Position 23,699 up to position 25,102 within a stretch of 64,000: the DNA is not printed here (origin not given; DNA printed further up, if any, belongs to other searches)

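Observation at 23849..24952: XdhC/CoxI-type chaperone fused to a C-terminal YHS (TRASH-like) metal-binding domain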

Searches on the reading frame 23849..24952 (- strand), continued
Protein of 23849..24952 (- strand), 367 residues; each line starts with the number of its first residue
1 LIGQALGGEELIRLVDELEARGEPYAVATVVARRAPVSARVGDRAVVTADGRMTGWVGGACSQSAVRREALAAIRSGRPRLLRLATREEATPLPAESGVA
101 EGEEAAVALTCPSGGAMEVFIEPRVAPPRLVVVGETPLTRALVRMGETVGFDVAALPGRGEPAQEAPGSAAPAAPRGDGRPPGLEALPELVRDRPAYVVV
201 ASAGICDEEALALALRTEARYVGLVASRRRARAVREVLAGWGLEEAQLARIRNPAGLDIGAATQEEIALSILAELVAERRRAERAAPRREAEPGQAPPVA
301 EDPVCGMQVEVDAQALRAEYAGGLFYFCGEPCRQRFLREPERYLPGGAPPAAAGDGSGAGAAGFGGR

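Call 15: find_related_loci(query=A1, collection=genome_contigs, flank=10000)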
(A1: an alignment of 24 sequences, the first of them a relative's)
Query A1 (367 aa) in genome_contigs; peptide patterns used: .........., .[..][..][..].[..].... (x = any residue, [..] = any of these).
600 stretches matched a pattern (row limit reached: there are more); 563 encode a relative of the query (tblastn E <= 1e-3); the best 80 are kept; 80 distinct loci.
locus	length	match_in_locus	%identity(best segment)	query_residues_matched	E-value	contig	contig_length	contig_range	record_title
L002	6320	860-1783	47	11-349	4e-82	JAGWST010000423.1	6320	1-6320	MAG: bacterium isolate REEB356 k141_3689746, whole genome shotgun sequence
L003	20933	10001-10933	43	18-344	3e-70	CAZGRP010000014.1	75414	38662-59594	MAG TPA_asm: uncultured Cytophagia bacterium isolate SRP216583_co2_59 genome assembly, contig: NODE_119_length_75414_cov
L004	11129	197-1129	47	12-343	5e-70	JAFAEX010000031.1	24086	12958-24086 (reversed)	MAG: Chloroflexota bacterium isolate OH_SBlB_151 k127_1125442, whole genome shotgun sequence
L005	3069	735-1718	37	6-347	1e-69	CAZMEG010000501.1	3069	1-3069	MAG TPA_asm: uncultured Cytophagia bacterium isolate SRP162660_co1_270 genome assembly, contig: NODE_50980_length_3069_c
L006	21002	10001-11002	38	7-344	3e-67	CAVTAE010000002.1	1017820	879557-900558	MAG: uncultured Trueperaceae bacterium isolate MFD04651.bin.2.182 genome assembly, contig: contig_1802, whole genome sho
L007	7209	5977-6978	44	6-343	5e-67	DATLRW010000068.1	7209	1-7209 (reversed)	MAG TPA_asm: Candidatus Dormiibacterota bacterium isolate SMAG_U13914 k141_395359, whole genome shotgun sequence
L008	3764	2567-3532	44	10-344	5e-67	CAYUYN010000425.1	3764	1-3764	MAG TPA_asm: uncultured Anaerolineales bacterium isolate SRP136066_co1_412 genome assembly, contig: NODE_47964_length_37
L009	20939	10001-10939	39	17-343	2e-66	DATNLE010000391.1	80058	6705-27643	MAG TPA_asm: Candidatus Acidiferrales bacterium isolate SMAG_U11443 k141_661634, whole genome shotgun sequence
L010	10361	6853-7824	38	4-344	2e-65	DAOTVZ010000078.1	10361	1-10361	MAG TPA_asm: Ktedonobacteraceae bacterium isolate H111_94 k127_2125737, whole genome shotgun sequence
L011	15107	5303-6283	45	17-341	1e-64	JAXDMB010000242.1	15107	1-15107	MAG: Vulcanimicrobiota bacterium isolate BP_631 scaffold_1581368, whole genome shotgun sequence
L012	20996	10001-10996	41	10-349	2e-63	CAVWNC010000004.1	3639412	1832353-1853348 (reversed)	MAG: uncultured Acidobacteriota bacterium isolate MFD09368.bin.2.205 genome assembly, contig: contig_6402, whole genome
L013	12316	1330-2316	41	2-350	1e-63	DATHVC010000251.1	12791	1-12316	MAG TPA_asm: Actinomycetota bacterium isolate SMAG_U16123 k141_784654, whole genome shotgun sequence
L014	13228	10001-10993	43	10-358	2e-62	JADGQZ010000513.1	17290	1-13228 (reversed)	MAG: Myxococcaceae bacterium isolate Chersky_276 k127_27837081, whole genome shotgun sequence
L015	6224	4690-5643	42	10-344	1e-61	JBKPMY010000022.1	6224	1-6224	MAG: Myxococcota bacterium isolate GS_HAYS_MAG_00054 GS_HAYS_000000901433, whole genome shotgun sequence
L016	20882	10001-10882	45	14-343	4e-61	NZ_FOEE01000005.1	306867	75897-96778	Trujillonella endophytica strain DSM 45413, whole genome shotgun sequence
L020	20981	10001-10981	40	9-366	4e-60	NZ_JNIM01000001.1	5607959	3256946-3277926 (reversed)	Thermogemmatispora carboxidivorans strain PM5 N688DRAFT_scf7180000000002_quiver_dupTrim_7460.1_C, whole genome shotgun s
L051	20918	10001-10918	43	18-352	2e-50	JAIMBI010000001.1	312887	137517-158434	MAG: Actinomycetes bacterium isolate HOT.MB2.50 NODE_15_length_312887_cov_55.051207, whole genome shotgun sequence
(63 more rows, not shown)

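Call 36: search_dna_similar(query=window:23849-24952:-, collection=plasmids, mode=protein, max_rows=45, max_evalue=1e-15)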
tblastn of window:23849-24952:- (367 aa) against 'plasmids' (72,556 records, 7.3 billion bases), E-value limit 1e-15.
Records with a match: 3; places in all: 3; records where one place covers at least 80% of the query: 1.
Best place of each record, by identity: <60% 3.
By first word of the organism name: Thermomicrobium 1; Rhizobium 1; Pseudosulfitobacter 1.
By predicted mobility (MOB-suite, as given by PLSDB): non-mobilizable 2; conjugative 1.
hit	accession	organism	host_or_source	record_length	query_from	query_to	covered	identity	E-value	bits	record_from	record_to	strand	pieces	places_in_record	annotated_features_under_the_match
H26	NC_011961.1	Thermomicrobium roseum DSM 5159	-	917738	3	344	93%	39.5%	3e-35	144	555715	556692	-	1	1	XdhC family protein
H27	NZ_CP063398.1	Rhizobium sp. SL42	Amphicarpaea bracteata,Whole ...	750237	9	276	73%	33.6%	2e-20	100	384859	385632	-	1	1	XdhC/CoxI family protein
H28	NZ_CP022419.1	Pseudosulfitobacter pseudonitzschiae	Skeletonema marinoi strain RO5AC,Cell ...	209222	42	276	64%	32.1%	1e-17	92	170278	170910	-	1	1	XdhC family protein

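Call 37: search_solved_structures(query=window:23849-24952:-, max_evalue=0.01, show_alignments=2)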
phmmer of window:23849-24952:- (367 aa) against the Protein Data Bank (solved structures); distinct sequences matched with E-value up to 0.01: 2.
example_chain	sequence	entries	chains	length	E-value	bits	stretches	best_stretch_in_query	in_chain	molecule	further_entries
2we7_A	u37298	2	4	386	2e-15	60.2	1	114-283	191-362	Xanthine dehydrogenase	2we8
3on5_A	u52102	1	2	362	4.5e-06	29.5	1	190-285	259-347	BH1974 protein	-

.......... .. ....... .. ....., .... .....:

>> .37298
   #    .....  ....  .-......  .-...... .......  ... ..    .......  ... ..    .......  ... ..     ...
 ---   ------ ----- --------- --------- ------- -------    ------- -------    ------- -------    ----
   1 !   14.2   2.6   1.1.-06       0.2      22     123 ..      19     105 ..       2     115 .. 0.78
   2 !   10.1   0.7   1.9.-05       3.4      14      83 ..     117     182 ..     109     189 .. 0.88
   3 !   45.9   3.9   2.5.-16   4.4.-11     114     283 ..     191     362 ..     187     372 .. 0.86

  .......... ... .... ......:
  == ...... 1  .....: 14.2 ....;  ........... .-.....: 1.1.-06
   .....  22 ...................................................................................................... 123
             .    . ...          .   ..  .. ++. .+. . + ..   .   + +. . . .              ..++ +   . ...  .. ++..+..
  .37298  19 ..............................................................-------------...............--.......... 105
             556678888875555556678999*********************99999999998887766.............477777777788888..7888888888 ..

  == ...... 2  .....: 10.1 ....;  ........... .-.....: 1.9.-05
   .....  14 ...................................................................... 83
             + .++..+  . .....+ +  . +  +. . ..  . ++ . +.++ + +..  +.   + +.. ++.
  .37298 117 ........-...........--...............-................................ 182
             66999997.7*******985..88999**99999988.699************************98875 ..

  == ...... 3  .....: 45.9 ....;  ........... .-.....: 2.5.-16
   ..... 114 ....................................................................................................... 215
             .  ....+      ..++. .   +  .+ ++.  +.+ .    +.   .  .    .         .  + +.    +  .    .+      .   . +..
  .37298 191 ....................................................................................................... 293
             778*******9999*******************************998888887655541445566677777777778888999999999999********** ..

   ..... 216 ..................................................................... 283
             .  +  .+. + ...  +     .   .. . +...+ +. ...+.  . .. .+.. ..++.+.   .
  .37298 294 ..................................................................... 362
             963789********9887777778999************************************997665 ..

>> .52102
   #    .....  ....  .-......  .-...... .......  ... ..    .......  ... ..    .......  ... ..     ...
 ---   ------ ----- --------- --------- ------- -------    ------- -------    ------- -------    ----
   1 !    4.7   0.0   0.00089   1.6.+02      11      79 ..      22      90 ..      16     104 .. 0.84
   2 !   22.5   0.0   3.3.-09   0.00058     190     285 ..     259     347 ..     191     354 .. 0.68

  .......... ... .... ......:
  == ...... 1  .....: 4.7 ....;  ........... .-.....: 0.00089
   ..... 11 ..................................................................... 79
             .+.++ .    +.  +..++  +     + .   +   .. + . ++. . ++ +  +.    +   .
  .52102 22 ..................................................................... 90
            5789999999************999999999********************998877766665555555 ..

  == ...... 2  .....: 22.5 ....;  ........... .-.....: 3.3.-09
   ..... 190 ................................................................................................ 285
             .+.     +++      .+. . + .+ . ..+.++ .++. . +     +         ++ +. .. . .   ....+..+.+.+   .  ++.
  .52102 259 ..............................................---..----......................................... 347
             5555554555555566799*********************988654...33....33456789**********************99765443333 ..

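Call 43: predict_structure(alignment_id=A1)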
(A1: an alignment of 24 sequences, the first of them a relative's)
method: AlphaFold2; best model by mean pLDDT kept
length: 367 residues; sequences in the alignment: 24
mean_pLDDT: 84.8   pTM: 0.77
mean pLDDT of the five models: 84.8, 83.1, 82.1, 81.6, 81.1
residues with pLDDT >= 90: 225; 70-90: 72; 50-70: 50; < 50: 20
segments of 3 or more residues with pLDDT < 50: 1-5, 356-367
pLDDT, mean of each block of 10 residues (from residue 1): 60 95 95 92 95 91 91 92 88 67 77 86 95 95 96 88 57 62 92 95 94 97 95 97 97 72 88 94 75 69 88 89 92 95 77 52 43
secondary structure, 60 per line:
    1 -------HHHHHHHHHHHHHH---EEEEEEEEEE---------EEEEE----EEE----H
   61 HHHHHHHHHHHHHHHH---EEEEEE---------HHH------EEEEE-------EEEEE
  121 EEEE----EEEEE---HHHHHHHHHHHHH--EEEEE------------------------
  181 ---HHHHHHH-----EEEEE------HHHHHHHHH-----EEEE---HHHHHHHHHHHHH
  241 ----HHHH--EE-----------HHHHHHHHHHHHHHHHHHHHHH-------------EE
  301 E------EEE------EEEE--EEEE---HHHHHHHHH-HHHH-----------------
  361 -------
elements in order: H8-21 E25-34 E44-48 E53-55 H60-76 E80-85 E104-108 E116-124 E129-133 H137-149 E152-156 H184-190 E196-200 H207-215 E221-224 H228-240 H245-248 H264-285 E299-301 E308-310 E317-320 E323-326 H330-338 H340-343

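Call 46: fold_search(model_id=the predicted structure, library=pdb)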
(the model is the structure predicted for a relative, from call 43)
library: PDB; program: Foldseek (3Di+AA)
matches with E <= 10: 1151; with E <= 0.001: 6
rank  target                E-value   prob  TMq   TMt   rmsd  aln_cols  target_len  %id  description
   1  2we8_B                5.3e-15  1.00  0.47  0.51   6.2       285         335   27  Crystal structure of Mycobacterium tuberculosis Rv0376c homologue from Mycobacterium smegmatis (released 2010-04-07)
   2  2we7_B                8.6e-15  1.00  0.46  0.50   6.4       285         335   27  Crystal structure of Mycobacterium tuberculosis Rv0376c homologue from Mycobacterium smegmatis (released 2010-04-07)
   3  2we7_A                2.4e-14  1.00  0.46  0.49   6.3       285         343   27  Crystal structure of Mycobacterium tuberculosis Rv0376c homologue from Mycobacterium smegmatis (released 2010-04-07)
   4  2we8_A                3.3e-14  1.00  0.46  0.49   6.4       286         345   27  Crystal structure of Mycobacterium tuberculosis Rv0376c homologue from Mycobacterium smegmatis (released 2010-04-07)
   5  3on5_A                6.2e-11  1.00  0.33  0.36  12.1       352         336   18  Crystal structure of a xanthine dehydrogenase (BH1974) from Bacillus halodurans at 2.80 A resolution (released 2010-09-15)
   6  3on5_B                2.3e-08  1.00  0.35  0.39  11.5       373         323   15  Crystal structure of a xanthine dehydrogenase (BH1974) from Bacillus halodurans at 2.80 A resolution (released 2010-09-15)
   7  8tav                  1.7e-02  0.63  0.17  0.24  17.3       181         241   15  FphH, Staphylococcus aureus fluorophosphonate-binding serine hydrolases H, boronic acid-based compound N34 bound (released 2024-07-17)
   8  9d2f_A                2.4e-02  0.33  0.17  0.05  17.0       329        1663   11  3D structure and atomic model of RS3 of mouse respiratory cilia (released 2025-08-13)
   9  1vbk_B                2.5e-02  0.23  0.17  0.20  16.6       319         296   11  Crystal structure of PH1313 from Pyrococcus horikoshii Ot3 (released 2005-04-19)
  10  1vbk_A                3.1e-02  0.16  0.18  0.20  15.9       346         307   13  Crystal structure of PH1313 from Pyrococcus horikoshii Ot3 (released 2005-04-19)
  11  5gz6_B                4.1e-02  0.97  0.23  0.26   4.0       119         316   13  Structure of D-amino acid dehydrogenase in complex with NADPH and 2-keto-6-aminocapronic acid (released 2017-04-12)
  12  3ikv_A                5.0e-02  0.98  0.20  0.33   5.8       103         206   16  Crystal structure of a Rex-family repressor R90D mutant from Thermus aquaticus (released 2010-06-09)
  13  2zki_D                5.3e-02  0.35  0.14  0.23  10.1       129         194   15  Crystal structure of hypothetical Trp repressor binding protein from Sul folobus tokodaii (ST0872) (released 2008-04-22)
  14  8hwy_A                5.6e-02  0.90  0.19  0.24   4.9       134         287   19  Ancestral imine reductase mutant N559_M6 (released 2024-01-10)
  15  2zki_E                5.6e-02  0.41  0.15  0.25  10.4       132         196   16  Crystal structure of hypothetical Trp repressor binding protein from Sul folobus tokodaii (ST0872) (released 2008-04-22)
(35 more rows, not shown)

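Call 48: search_dna_similar(query=L002:1798-2625:+, collection=plasmids, mode=protein, max_rows=60, max_evalue=1e-10)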
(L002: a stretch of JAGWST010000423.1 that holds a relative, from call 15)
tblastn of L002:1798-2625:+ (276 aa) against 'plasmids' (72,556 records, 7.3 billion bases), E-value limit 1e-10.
Records with a match: 73; places in all: 78; records where one place covers at least 80% of the query: 66.
Best place of each record, by identity: <60% 73.
By first word of the organism name: Arthrobacter 8; Azospirillum 6; Ralstonia 5; Sinorhizobium 5; Acinetobacter 4; Shinella 3; Rhodococcus 3; Roseivivax 2; Bradyrhizobium 2; Rhizobium 2; and 28 more.
By predicted mobility (MOB-suite, as given by PLSDB): non-mobilizable 39; mobilizable 18; conjugative 16.
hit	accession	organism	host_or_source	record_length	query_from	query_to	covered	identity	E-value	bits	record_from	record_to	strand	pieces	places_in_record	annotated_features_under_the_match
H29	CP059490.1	Ralstonia solanacearum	Casuarina equisetifolia,plant ...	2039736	1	275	100%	53.7%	2e-68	236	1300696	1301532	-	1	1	MoxR family ATPase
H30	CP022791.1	Ralstonia solanacearum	Solanum tuberosum,single cell,Potato ...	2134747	1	275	100%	53.5%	1e-68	237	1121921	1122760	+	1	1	MoxR family ATPase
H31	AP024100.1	Ralstonia solanacearum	-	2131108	1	275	100%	53.5%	3e-68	236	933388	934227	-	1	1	ATPase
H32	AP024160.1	Ralstonia solanacearum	Zingiber officinale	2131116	1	275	100%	53.5%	3e-68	236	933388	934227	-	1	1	ATPase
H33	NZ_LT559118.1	Nonomuraea gerenzanensis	-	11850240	7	271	96%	55.4%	1e-63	223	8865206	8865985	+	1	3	none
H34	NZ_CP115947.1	Ralstonia solanacearum MolK2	Musa sp.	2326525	1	275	100%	53.1%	2e-68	236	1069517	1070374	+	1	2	record has no annotation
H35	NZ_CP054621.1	Azospirillum oryzae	cell culture,soil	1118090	1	275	100%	52.5%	3e-70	241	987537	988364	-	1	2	record has no annotation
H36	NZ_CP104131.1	Sinorhizobium sp. K101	Phaseolus vulgaris,cell ...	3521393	1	275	100%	52.2%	1e-70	242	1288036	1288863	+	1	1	none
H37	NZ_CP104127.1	Sinorhizobium sp. M103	Phaseolus vulgaris,cell ...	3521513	1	275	100%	52.2%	1e-70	242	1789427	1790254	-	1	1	none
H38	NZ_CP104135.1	Sinorhizobium sp. C101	Phaseolus vulgaris,cell ...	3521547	1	275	100%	52.2%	1e-70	242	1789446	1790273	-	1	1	none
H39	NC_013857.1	Azospirillum sp. B510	-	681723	1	275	100%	52.2%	7e-69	238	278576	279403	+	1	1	MoxR family ATPase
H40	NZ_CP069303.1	Shinella sp. PSBB067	monoisolate,Minnesota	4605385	1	275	100%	51.8%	9e-72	246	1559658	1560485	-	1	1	none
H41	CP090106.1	Sinorhizobium meliloti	Medicago,Cell culture,Plant nodule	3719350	1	275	100%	51.8%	7e-71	243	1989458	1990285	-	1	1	MoxR family ATPase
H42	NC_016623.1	Azospirillum lipoferum 4B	-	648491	1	275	100%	51.8%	2e-69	239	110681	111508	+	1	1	MoxR family ATPase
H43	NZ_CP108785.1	Embleya sp. NBC_00888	-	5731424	1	275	100%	51.8%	2e-65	228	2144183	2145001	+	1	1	none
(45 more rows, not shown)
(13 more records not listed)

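Call 74: find_encoding_contigs(protein=P0002, flank=6000, max_places=1)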
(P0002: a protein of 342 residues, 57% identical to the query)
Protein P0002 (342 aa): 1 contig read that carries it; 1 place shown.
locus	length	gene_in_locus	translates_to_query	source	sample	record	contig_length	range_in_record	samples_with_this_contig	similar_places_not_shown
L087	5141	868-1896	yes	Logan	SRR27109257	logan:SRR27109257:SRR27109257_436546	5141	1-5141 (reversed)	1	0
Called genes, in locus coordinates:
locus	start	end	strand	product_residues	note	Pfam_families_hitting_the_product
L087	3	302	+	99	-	?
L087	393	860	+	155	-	PF10604:Polyketide_cyc2 (weak), PF06240:COXG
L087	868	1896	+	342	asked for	PF02625:XdhC_CoxI, PF13478:XdhC_C, PF04945:YHS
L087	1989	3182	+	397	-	PF01590:GAF, PF13185:GAF_2, PF07730:HisKA_3, PF13581:HATPase_c_2 (weak), PF02518:HATPase_c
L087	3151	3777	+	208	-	PF00072:Response_reg, PF00196:GerE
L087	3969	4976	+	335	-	PF00356:LacI, PF00532:Peripla_BP_1, PF13407:Peripla_BP_4, PF13377:Peripla_BP_3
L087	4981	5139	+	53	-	?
